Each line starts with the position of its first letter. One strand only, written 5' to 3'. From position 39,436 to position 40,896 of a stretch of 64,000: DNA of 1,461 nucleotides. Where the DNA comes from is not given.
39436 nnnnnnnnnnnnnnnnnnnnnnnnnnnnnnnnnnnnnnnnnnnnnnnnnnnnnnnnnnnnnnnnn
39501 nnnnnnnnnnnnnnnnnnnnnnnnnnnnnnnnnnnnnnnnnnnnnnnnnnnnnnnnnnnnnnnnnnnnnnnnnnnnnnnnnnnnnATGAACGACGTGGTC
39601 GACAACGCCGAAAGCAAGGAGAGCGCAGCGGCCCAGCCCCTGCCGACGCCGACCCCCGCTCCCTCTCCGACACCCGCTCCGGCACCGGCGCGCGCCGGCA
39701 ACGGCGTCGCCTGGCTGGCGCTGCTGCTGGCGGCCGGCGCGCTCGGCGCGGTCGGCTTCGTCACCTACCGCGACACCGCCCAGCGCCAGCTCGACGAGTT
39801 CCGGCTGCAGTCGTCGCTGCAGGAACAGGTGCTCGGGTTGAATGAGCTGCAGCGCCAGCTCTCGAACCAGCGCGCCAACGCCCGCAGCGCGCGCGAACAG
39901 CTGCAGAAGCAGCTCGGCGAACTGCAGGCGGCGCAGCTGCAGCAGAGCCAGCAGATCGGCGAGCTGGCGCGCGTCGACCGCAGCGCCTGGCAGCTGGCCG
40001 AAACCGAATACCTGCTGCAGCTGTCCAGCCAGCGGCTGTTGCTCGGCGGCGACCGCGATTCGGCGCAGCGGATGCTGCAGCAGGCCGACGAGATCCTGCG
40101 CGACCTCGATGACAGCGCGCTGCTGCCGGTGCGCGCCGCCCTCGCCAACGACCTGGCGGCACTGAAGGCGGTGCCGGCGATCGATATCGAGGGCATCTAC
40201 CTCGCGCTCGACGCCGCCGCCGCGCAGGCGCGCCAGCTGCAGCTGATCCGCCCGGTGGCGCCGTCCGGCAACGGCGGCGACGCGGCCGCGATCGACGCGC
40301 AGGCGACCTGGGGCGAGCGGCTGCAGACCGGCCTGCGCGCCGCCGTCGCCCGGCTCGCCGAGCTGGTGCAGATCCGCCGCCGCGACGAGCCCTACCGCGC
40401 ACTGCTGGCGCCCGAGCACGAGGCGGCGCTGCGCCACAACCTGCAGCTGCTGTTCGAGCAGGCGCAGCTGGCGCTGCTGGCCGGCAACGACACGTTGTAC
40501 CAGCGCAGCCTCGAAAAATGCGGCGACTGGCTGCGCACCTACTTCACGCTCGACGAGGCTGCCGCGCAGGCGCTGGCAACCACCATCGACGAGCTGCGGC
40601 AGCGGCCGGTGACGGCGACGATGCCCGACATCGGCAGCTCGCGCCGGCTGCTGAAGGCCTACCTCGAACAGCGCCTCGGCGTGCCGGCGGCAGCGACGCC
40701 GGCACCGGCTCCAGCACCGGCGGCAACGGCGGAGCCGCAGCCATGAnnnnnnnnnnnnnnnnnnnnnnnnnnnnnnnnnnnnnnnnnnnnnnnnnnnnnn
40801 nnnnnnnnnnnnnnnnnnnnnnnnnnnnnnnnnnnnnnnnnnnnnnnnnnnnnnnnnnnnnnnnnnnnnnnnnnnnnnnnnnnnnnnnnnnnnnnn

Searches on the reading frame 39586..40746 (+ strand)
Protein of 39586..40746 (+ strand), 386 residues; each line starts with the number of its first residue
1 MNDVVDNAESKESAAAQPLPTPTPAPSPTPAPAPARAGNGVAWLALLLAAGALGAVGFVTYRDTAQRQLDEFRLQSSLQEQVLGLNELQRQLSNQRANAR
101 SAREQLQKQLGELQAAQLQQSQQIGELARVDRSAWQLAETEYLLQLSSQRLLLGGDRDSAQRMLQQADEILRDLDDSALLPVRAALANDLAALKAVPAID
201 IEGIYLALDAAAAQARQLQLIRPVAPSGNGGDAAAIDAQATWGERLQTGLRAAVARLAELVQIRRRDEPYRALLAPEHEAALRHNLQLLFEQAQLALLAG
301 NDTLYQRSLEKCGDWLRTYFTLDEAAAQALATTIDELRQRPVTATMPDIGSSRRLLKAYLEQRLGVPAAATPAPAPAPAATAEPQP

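Call 18: search_protein_families(library=ncbifam, proteins=[window:39586-40746:+], max_evalue=0.0001)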
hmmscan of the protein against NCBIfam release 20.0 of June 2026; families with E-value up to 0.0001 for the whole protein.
window:39586-40746:+ (386 aa): 2 families
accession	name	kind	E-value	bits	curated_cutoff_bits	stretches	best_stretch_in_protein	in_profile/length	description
NF005411.0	PRK06975.1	equivalog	3.6e-45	154.5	414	1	7-359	294-656/660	fused uroporphyrinogen-III synthase HemD/membrane protein HemX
NF008173.0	PRK10920.1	equivalog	4.3e-40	138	313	1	39-374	33-371/390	uroporphyrinogen-III C-methyltransferase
